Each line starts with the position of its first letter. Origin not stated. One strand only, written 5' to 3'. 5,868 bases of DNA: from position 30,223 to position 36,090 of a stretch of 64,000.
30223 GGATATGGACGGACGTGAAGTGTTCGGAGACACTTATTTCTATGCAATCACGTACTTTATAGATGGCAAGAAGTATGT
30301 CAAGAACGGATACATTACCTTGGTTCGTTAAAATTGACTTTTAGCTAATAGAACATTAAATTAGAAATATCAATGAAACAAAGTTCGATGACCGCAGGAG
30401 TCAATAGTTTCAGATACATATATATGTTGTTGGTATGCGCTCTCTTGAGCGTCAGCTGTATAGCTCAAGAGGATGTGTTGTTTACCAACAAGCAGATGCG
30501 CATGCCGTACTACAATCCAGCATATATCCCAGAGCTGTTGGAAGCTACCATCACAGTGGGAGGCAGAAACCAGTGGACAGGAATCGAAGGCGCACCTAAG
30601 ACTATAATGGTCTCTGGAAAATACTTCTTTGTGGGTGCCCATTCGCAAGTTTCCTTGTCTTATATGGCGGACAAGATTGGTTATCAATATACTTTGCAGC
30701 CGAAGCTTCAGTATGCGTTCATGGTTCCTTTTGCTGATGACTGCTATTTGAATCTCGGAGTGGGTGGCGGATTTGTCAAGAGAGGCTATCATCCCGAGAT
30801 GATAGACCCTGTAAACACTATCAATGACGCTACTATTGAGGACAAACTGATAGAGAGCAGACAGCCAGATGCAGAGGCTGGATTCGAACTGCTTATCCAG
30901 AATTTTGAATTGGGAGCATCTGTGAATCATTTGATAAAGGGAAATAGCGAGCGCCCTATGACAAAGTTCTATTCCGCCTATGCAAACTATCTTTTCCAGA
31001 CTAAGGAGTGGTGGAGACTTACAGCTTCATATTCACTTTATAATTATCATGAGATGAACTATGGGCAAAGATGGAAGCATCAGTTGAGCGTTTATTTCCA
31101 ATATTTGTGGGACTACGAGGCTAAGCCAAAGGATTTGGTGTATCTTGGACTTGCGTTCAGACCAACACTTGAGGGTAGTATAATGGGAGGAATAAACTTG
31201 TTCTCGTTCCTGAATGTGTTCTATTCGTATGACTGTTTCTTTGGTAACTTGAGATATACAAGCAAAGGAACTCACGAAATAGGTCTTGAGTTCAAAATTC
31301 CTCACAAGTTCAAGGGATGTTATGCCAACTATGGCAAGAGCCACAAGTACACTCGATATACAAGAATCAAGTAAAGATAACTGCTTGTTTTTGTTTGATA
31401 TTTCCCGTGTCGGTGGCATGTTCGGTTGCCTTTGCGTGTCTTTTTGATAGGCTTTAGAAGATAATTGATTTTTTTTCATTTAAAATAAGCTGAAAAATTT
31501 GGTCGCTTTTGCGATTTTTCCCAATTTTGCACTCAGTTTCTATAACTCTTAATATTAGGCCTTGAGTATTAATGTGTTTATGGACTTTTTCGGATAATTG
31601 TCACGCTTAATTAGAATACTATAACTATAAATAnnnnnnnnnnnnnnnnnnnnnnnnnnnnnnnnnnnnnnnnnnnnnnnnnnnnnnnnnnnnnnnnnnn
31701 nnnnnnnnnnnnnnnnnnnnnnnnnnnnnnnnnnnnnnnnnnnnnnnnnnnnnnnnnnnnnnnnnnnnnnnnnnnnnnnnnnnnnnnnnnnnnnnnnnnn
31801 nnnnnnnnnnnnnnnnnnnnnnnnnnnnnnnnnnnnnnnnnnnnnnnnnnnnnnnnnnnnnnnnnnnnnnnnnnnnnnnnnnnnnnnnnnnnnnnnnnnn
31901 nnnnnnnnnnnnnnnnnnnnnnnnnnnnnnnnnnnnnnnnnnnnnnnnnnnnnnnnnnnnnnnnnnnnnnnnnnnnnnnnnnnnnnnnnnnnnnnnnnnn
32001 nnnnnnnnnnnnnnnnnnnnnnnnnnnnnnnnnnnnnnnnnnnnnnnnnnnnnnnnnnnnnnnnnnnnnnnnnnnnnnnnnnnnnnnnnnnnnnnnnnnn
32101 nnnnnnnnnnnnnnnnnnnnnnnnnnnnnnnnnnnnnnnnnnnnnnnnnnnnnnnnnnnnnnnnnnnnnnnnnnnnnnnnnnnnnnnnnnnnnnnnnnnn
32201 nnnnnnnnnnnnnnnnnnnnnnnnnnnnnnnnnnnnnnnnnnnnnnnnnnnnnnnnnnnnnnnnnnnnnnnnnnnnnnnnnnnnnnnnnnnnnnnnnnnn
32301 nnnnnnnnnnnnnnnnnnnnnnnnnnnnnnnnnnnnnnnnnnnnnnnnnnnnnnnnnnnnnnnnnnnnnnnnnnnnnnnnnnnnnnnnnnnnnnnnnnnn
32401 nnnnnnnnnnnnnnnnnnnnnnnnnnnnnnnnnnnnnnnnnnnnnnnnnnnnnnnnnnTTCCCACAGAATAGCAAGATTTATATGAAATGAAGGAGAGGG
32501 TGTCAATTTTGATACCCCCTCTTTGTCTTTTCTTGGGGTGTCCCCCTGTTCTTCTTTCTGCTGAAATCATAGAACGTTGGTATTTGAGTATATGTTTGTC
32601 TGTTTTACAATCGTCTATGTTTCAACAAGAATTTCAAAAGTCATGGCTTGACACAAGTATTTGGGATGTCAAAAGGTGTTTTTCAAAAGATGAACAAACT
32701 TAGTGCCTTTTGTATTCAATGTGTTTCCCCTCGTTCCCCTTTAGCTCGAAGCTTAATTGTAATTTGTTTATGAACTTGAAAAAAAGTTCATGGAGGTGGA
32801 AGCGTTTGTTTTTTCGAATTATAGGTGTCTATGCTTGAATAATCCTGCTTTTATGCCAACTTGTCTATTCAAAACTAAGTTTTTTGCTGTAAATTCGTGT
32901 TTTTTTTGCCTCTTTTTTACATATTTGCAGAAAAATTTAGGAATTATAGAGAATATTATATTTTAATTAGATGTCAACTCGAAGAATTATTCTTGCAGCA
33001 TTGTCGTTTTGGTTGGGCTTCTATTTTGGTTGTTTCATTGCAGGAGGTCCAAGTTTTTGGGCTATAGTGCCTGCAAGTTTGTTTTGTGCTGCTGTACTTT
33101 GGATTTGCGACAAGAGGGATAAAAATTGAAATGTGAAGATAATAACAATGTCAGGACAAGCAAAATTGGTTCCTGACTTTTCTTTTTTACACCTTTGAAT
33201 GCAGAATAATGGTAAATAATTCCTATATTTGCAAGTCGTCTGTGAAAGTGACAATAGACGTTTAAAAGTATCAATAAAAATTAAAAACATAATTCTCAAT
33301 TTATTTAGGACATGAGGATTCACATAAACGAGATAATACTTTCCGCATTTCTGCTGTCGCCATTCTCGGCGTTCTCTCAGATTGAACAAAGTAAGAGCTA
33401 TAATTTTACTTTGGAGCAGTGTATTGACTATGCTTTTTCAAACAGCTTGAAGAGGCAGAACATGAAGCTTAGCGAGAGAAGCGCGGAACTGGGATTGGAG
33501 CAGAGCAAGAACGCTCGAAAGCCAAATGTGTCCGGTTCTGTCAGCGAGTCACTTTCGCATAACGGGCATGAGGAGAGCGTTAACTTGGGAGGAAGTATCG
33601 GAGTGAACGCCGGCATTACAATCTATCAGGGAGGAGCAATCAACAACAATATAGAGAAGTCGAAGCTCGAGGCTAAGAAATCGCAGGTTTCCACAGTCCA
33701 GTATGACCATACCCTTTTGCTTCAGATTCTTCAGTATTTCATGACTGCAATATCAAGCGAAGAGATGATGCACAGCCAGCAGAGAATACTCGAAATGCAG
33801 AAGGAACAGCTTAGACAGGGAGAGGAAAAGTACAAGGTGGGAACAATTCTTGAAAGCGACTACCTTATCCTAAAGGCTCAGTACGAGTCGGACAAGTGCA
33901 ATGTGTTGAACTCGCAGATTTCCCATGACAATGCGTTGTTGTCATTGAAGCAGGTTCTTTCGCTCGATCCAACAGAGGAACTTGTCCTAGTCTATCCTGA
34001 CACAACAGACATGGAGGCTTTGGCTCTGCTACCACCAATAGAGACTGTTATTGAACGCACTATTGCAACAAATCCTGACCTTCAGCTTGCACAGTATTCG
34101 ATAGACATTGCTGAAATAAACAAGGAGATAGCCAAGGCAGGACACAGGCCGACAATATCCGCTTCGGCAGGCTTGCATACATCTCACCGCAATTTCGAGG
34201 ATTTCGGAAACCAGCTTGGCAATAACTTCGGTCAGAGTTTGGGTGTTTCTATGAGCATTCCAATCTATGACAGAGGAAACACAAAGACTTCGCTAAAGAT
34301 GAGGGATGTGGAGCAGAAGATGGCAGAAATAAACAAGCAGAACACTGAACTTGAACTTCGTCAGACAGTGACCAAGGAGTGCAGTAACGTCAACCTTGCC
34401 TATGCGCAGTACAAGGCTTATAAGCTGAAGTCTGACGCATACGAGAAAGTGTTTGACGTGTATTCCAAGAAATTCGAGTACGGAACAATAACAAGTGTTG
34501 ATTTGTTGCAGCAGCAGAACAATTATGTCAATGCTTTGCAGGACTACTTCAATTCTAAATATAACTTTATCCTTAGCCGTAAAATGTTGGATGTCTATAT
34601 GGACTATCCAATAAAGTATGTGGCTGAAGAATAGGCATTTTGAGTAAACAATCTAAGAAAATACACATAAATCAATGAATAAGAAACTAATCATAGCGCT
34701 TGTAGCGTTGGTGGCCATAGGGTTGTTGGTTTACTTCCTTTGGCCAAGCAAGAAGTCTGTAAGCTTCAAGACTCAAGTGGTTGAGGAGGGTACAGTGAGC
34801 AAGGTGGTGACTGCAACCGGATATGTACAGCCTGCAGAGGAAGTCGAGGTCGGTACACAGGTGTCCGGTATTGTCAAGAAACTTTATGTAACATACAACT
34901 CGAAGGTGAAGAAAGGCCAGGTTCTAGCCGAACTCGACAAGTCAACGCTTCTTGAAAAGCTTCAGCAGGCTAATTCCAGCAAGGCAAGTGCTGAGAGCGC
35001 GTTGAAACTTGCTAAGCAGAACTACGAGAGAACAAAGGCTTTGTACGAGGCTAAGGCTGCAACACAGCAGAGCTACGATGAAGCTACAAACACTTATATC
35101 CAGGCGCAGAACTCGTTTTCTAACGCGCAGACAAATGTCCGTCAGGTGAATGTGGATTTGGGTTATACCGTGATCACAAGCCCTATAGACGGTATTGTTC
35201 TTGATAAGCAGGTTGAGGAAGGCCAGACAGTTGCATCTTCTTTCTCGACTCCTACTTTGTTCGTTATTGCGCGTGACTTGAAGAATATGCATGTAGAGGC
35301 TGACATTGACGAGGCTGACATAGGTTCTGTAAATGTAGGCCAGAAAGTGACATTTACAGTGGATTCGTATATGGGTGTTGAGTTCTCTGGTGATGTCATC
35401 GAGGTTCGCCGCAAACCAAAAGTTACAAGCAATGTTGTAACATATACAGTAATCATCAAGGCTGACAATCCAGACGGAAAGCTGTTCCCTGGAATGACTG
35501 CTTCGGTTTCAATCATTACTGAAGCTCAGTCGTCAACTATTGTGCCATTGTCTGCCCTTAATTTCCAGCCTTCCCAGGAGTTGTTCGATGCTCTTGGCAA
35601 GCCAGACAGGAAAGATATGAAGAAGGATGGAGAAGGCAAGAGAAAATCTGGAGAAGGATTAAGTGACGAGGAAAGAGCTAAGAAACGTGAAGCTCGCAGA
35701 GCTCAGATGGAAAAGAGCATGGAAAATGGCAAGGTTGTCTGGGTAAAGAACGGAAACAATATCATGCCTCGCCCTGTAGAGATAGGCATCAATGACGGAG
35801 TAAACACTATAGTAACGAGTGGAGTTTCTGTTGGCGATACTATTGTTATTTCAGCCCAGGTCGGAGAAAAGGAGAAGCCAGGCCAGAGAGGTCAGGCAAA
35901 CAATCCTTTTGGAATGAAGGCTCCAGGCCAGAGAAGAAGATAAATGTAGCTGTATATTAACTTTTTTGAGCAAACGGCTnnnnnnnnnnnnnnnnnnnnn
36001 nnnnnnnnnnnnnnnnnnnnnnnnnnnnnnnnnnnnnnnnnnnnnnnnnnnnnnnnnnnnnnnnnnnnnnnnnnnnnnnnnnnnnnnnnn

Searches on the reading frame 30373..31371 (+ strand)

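Call 82: search_protein_families(library=pfam, proteins=[window:30373-31371:+], max_evalue=0.00001)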
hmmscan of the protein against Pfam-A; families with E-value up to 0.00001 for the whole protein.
window:30373-31371:+ (333 aa): 1 family
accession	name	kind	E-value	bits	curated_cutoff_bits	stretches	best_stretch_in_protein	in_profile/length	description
PF11751.14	PorP_SprF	-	8.7e-30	104.6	22.3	1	31-307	3-273/273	Type IX secretion system membrane protein PorP/SprF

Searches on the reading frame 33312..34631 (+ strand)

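Call 82: search_protein_families(library=pfam, proteins=[window:33312-34631:+], max_evalue=0.00001)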
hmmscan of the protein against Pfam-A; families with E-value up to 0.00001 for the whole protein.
window:33312-34631:+ (440 aa): 1 family
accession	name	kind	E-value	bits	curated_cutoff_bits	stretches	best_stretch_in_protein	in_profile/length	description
PF02321.23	OEP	-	1.5e-53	181.8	22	2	244-429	2-185/187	Outer membrane efflux protein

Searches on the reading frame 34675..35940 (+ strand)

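Call 82: search_protein_families(library=pfam, proteins=[window:34675-35940:+], max_evalue=0.00001)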
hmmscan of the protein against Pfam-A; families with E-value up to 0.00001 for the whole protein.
window:34675-35940:+ (422 aa): 3 families
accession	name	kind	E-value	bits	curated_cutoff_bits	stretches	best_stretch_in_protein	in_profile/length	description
PF16576.10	HlyD_D23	-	3.4e-24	85.8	30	1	41-276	2-214/214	Barrel-sandwich domain of CusB or HlyD membrane-fusion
PF13437.12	HlyD_3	-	1.3e-16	61.7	22.2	1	166-269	1-102/106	HlyD family secretion protein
PF13533.13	Biotin_lipoyl_2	-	4.6e-08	33.2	29.8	1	59-88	3-32/32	Biotin-lipoyl like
